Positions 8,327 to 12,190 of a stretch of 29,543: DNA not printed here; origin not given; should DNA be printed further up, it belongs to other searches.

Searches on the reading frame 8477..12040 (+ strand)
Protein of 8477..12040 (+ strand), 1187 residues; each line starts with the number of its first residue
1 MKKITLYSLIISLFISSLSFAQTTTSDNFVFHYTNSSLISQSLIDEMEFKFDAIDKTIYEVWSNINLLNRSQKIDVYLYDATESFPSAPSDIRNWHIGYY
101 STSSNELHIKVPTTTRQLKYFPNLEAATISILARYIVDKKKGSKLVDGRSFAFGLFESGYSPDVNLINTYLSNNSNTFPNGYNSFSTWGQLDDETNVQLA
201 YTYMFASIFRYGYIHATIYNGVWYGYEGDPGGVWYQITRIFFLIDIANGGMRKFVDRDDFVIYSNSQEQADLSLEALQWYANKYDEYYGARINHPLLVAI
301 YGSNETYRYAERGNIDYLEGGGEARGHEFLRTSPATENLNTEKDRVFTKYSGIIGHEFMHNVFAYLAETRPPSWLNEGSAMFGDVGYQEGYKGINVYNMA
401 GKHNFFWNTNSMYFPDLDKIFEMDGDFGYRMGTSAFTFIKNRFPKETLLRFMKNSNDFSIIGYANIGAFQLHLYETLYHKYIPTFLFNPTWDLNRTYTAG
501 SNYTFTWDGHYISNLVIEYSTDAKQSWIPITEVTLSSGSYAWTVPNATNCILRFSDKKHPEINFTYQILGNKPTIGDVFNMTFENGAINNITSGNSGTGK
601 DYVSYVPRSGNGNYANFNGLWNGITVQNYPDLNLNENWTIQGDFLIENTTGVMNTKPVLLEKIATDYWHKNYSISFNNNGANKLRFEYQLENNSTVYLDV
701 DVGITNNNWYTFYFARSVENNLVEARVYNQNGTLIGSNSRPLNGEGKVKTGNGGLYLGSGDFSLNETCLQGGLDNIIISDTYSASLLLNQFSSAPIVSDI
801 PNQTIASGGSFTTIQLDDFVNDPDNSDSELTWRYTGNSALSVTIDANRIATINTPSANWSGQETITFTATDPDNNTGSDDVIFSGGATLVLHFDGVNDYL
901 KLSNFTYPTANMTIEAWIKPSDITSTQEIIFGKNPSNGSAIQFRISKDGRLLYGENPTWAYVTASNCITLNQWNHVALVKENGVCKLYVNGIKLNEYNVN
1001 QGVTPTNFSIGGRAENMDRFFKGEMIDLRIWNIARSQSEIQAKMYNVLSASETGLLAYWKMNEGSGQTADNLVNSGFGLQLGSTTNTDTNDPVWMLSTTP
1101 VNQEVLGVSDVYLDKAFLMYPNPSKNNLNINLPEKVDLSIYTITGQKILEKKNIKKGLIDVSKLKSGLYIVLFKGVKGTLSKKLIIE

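Call 71: search_protein_families(library=pfam, proteins=[window:8477-12040:+], max_evalue=0.00001)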
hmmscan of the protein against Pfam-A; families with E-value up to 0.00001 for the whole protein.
window:8477-12040:+ (1187 aa): 3 families
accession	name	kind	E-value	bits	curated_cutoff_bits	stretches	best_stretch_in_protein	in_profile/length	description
PF13385.13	Laminin_G_3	-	6.5e-33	114.5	27.6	1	894-1041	1-151/151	Concanavalin A-like lectin/glucanases superfamily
PF18962.6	Por_Secre_tail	-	4.7e-12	46.5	27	1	1119-1186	1-75/75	Secretion system C-terminal sorting domain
PF17963.7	Big_9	-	5e-06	27.7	23.6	1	793-881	2-86/89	Bacterial Ig domain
